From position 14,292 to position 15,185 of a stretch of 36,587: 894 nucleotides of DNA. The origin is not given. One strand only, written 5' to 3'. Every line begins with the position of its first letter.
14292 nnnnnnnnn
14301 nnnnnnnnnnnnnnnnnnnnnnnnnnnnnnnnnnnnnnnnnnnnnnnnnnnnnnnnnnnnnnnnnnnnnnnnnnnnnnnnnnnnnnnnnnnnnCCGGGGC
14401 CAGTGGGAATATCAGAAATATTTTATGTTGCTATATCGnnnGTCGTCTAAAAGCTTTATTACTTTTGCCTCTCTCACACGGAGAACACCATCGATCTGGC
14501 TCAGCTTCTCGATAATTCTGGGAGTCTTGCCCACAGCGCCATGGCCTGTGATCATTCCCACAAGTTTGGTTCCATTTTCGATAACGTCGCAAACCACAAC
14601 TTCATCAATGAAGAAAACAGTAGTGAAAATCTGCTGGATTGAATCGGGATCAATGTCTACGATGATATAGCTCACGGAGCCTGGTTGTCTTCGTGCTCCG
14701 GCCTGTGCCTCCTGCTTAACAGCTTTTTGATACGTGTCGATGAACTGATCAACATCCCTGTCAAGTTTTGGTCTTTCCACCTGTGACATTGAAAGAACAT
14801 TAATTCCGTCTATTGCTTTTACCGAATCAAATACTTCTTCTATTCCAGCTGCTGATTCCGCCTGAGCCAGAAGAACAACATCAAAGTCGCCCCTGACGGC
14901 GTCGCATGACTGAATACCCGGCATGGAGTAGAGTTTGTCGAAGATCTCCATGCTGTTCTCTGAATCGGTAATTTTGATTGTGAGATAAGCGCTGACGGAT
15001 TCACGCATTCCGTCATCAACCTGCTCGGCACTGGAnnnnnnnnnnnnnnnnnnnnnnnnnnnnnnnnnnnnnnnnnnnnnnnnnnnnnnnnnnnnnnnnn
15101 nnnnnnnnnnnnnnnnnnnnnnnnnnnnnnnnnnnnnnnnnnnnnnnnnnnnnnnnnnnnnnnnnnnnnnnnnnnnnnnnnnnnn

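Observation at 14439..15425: Response regulator with two RAM (AsnC/Lrp ligand-binding-type) domains as output, embedded between two bifurcating-enzyme modules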

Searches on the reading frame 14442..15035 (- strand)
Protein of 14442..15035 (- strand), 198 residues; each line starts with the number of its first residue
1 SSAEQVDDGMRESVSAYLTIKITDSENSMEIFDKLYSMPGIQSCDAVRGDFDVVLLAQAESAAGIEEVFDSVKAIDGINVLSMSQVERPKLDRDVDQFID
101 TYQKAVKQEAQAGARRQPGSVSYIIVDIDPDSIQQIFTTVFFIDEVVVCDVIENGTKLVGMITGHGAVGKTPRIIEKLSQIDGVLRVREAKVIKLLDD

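Call 6: search_solved_structures(query=window:14442-15035:-, max_evalue=10, show_alignments=3)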
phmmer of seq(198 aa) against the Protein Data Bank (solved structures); distinct sequences matched with E-value up to 10: 10.
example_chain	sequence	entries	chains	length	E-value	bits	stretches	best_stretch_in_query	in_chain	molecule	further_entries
2e1a_A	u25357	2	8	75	0.042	17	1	16-69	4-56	75aa long hypothetical regulatory protein AsnC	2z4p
2cvi_A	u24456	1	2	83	0.053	16.7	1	16-69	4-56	75aa long hypothetical regulatory protein AsnC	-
2zbc_A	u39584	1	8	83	0.066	16.4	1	19-77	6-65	83aa long hypothetical transcriptional regulator asnC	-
9jwa_B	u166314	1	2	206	0.28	14.4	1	10-38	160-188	Lon protease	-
2w25_A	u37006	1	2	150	0.41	13.8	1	13-78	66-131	PROBABLE TRANSCRIPTIONAL REGULATORY PROTEIN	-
2vbw_A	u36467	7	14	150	0.56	13.4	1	13-78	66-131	TRANSCRIPTIONAL REGULATORY PROTEIN | PROBABLE TRANSCRIPTIONAL REGULATORY PROTEIN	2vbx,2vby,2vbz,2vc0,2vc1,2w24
2ivm_A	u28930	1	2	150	0.57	13.4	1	13-78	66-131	TRANSCRIPTIONAL REGULATORY PROTEIN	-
7fby_A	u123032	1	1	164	0.79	12.9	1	121-187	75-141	Transcriptional regulatory protein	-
3nzr_A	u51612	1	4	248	0.86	12.8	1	60-143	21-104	2-dehydro-3-deoxyphosphogluconate aldolase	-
2qz8_A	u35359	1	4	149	1.1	12.5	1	13-78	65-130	Probable transcriptional regulatory protein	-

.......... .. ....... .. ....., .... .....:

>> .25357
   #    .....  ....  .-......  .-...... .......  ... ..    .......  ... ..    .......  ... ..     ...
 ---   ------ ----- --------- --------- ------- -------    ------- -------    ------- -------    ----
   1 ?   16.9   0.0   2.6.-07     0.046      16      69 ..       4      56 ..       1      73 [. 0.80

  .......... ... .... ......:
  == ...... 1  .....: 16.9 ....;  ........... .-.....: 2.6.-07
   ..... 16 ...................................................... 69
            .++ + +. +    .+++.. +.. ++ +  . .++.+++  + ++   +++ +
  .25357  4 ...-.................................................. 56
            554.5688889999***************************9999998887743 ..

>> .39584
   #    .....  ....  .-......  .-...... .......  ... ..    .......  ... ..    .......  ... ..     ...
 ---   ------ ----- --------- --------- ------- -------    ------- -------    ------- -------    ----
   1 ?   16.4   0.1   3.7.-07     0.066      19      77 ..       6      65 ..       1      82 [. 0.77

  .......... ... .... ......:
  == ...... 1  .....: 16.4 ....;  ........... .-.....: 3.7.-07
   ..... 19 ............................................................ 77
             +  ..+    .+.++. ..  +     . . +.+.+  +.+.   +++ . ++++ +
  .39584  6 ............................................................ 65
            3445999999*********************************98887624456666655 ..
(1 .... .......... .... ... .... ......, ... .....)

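Call 14: search_protein_representatives(protein=window:14442-15035:-)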
Query: 198 residues. Proteins with E-value up to 0.001 (for the whole library): 136; up to 1e-10: 69; up to 1e-30: 11. The best 136 are listed.
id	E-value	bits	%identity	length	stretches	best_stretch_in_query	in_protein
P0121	2.9e-74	265.2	65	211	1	7-198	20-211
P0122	5.2e-69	248.1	59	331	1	10-197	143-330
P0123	1.9e-61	223.4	65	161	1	38-197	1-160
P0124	3.3e-49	183.6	48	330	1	11-197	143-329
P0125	8.9e-44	165.9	40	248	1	3-195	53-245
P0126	9.2e-44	165.8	73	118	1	88-197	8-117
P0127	2.3e-43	164.5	43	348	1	13-194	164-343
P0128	2.5e-43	164.4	66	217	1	75-198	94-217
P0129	4.8e-41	157.0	47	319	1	11-197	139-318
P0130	1.2e-35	139.4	40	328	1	12-197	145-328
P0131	7.7e-34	133.5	40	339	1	4-194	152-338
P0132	6.1e-29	117.5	39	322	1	13-195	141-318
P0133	6.2e-29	117.5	35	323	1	7-196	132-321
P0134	1.0e-25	107.0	61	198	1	7-90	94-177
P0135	2.1e-25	106.0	31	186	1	15-195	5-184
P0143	5.4e-19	85.1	31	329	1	11-195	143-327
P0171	6.7e-14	68.6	29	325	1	12-194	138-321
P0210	1.4e-08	51.3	25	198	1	8-193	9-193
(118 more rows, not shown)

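Call 24: search_solved_structures(query=A2, max_evalue=1, show_alignments=2)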
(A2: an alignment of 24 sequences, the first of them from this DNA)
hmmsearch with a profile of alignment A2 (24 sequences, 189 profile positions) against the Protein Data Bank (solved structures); distinct sequences matched with E-value up to 1: 25.
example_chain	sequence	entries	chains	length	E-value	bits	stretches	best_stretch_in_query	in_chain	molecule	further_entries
2zbc_A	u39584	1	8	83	3.3e-09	39.9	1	6-77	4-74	83aa long hypothetical transcriptional regulator asnC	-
2e1a_A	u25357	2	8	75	1e-08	38.3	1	6-75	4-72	75aa long hypothetical regulatory protein AsnC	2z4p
2cvi_A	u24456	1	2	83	1.3e-08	38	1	6-75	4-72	75aa long hypothetical regulatory protein AsnC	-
2cyy_A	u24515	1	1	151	5.8e-05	26.1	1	5-77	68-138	Putative HTH-type transcriptional regulator PH1519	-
2cg4_A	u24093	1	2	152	6.5e-05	25.9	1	7-81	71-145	REGULATORY PROTEIN ASNC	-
1ri7_A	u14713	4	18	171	7.9e-05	25.6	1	5-77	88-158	Putative transcriptional regulator | Putative HTH-type transcriptional regulator PH1519 | Uncharacterized HTH-type transcriptional regulator PH1519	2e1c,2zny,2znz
2w25_A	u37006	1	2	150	8.8e-05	25.5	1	5-73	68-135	PROBABLE TRANSCRIPTIONAL REGULATORY PROTEIN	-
7fby_A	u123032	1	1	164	0.00014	24.8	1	110-176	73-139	Transcriptional regulatory protein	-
9w4v_A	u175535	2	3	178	0.00017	24.5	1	110-176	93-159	Uncharacterized HTH-type transcriptional regulator PH0140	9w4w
2vbw_A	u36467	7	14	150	0.00031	23.7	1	5-73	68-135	TRANSCRIPTIONAL REGULATORY PROTEIN | PROBABLE TRANSCRIPTIONAL REGULATORY PROTEIN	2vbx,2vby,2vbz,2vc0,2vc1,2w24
2ivm_A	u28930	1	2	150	0.00032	23.7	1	5-73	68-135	TRANSCRIPTIONAL REGULATORY PROTEIN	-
2qz8_A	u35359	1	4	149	0.0004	23.3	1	5-73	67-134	Probable transcriptional regulatory protein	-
2gqq_A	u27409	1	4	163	0.00051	23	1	8-78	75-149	Leucine-responsive regulatory protein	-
2djw_A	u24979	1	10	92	0.00058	22.8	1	14-74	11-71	probable transcriptional regulator, AsnC family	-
2w29_A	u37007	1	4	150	0.0064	19.4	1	5-73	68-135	PROBABLE TRANSCRIPTIONAL REGULATORY PROTEIN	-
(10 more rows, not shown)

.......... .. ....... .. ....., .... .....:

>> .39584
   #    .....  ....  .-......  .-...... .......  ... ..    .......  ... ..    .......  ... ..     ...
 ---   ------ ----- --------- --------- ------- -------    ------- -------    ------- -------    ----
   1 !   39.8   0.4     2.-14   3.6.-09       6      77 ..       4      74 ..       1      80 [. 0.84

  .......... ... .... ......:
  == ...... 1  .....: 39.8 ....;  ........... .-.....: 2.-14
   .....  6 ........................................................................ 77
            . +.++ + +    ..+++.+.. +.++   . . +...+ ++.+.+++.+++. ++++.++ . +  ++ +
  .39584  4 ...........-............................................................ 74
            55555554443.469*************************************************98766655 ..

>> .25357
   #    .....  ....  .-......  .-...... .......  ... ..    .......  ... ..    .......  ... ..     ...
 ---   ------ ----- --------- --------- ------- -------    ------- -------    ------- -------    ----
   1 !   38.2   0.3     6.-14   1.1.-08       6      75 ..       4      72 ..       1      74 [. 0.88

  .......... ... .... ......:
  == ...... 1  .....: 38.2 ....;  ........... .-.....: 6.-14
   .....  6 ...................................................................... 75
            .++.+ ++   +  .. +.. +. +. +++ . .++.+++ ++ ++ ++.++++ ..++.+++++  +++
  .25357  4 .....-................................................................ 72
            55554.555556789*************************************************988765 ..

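Call 26: find_related_loci(query=A3, collection=genome_contigs, flank=8000)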
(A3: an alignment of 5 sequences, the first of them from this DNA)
Query A3 (188 aa) in genome_contigs; peptide patterns used: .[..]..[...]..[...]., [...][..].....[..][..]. (x = any residue, [..] = any of these).
284 stretches matched a pattern; 204 encode a relative of the query (tblastn E <= 1e-3); the best 80 are kept; 80 distinct loci.
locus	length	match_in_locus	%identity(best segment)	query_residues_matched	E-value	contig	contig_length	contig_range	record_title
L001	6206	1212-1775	96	1-188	1e-118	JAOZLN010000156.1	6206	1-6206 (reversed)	MAG: Candidatus Sabulitectum sp. isolate GMC10.metabat2.20 NODE_16418_length_6206_cov_7.180133, whole genome shotgun seq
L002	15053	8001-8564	95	1-188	2e-117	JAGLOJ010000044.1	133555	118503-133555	MAG: Candidatus Sabulitectum sp. isolate RS_7_28 ROV157_7.bin.28.fa_44, whole genome shotgun sequence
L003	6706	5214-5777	93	1-188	3e-116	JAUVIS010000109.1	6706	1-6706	MAG: Candidatus Fermentibacteraceae bacterium isolate CSMAG_434 CSMAG_434_k127_359843_length_6706_cov_31.9787, whole gen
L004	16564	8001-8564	93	1-188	2e-116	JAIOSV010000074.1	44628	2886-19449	MAG: Candidatus Sabulitectum sp. isolate SMBSF53 bin_42_k127_192502, whole genome shotgun sequence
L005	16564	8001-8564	91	1-188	6e-113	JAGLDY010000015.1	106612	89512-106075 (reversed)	MAG: Candidatus Sabulitectum sp. isolate SW_4_48 ROV167.bin.48.fa_15, whole genome shotgun sequence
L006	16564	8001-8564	90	1-188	1e-111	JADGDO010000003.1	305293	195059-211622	MAG: Candidatus Fermentibacteraceae bacterium isolate BB12 NODE_3_length_305293_cov_11.438896, whole genome shotgun sequ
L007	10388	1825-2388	88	1-188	1e-110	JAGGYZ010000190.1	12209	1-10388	MAG: Candidatus Fermentibacteraceae bacterium isolate AUK191 PB_MBMC_145_c_000000000193, whole genome shotgun sequence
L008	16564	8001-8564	87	1-188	7e-109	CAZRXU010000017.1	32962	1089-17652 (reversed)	MAG TPA_asm: uncultured bacterium isolate binchicken_co67_272 genome assembly, contig: NODE_1244_length_32962_cov_10.274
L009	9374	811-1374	87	1-188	2e-107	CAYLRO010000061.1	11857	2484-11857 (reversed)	MAG TPA_asm: uncultured bacterium isolate binchicken_co42_38 genome assembly, contig: NODE_8537_length_11857_cov_12.4893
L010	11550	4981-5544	86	1-188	2e-107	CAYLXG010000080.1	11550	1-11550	MAG TPA_asm: uncultured bacterium isolate binchicken_co42_254 genome assembly, contig: NODE_8916_length_11550_cov_4.5521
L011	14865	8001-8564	86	1-188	3e-107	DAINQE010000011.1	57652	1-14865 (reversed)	MAG TPA_asm: Candidatus Sabulitectum sp. isolate CTOTU18748 NODE_388_length_57652_cov_36.070854, whole genome shotgun se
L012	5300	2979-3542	87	1-188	7e-107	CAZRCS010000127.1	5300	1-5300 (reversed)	MAG TPA_asm: uncultured bacterium isolate binchicken_co42_297 genome assembly, contig: NODE_30658_length_5300_cov_23.559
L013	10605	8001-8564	81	1-188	3e-101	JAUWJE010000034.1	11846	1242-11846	MAG: Candidatus Fermentibacteria bacterium isolate CSMAG_2312 CSMAG_2312_k127_6835008_length_11846_cov_56.0000, whole ge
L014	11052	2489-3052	80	1-188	4e-101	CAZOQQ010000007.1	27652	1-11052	MAG TPA_asm: uncultured bacterium isolate binchicken_co67_278 genome assembly, contig: NODE_1650_length_27652_cov_5.1912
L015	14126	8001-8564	79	1-188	8e-101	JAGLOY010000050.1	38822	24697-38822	MAG: Candidatus Aegiribacteria sp. isolate RS_7_6 ROV157_7.bin.6.fa_50, whole genome shotgun sequence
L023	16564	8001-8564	79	1-188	1e-98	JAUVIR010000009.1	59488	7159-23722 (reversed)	MAG: Candidatus Fermentibacteria bacterium isolate CSMAG_433 CSMAG_433_k127_282551_length_59488_cov_33.8813, whole genom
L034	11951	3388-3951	76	1-188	2e-95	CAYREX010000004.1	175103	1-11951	MAG TPA_asm: uncultured bacterium isolate SRP332253_co2_139 genome assembly, contig: NODE_35_length_175103_cov_9.224099,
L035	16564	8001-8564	75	1-188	4e-93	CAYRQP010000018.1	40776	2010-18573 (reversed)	MAG TPA_asm: uncultured bacterium isolate SRP077602_co1_69 genome assembly, contig: NODE_2540_length_40776_cov_26.971734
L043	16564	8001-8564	70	1-188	5e-88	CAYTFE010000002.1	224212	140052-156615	MAG TPA_asm: uncultured Fibrobacteraceae bacterium isolate binchicken_co65_24 genome assembly, contig: NODE_54_length_22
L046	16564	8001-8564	69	1-188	8e-88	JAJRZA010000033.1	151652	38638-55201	MAG: Candidatus Krumholzibacteriota bacterium isolate Dive96_bin4.121 k141_1683115, whole genome shotgun sequence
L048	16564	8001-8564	71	1-188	2e-86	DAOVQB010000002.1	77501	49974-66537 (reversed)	MAG TPA_asm: Candidatus Eisenbacteria bacterium isolate CSMAG_1564 CSMAG_1564_k141_788470_length_77501_cov_26.7501, whol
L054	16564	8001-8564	66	1-188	1e-85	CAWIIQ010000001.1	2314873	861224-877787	MAG: Candidatus Krumholzibacteria bacterium isolate MFD03804.bin.1.34 genome assembly, contig: contig_15583, whole genom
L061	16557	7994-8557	70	1-188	8e-86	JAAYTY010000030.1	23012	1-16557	MAG: Candidatus Fermentibacteria bacterium isolate AS27yjCOA_107 22053_AS27, whole genome shotgun sequence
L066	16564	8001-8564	67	1-188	4e-83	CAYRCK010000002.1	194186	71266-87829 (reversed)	MAG TPA_asm: uncultured bacterium isolate binchicken_co334_246 genome assembly, contig: NODE_43_length_194186_cov_8.8425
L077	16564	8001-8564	65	1-188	6e-81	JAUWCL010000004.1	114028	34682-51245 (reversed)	MAG: Candidatus Krumholzibacteriota bacterium isolate CSMAG_2137 CSMAG_2137_k141_1748361_length_114028_cov_31.8981, whol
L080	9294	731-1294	65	1-188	8e-81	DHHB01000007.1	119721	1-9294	MAG TPA_asm: bacterium UBP1_UBA4783 isolate UBA4783 UBA4783_contig_45, whole genome shotgun sequence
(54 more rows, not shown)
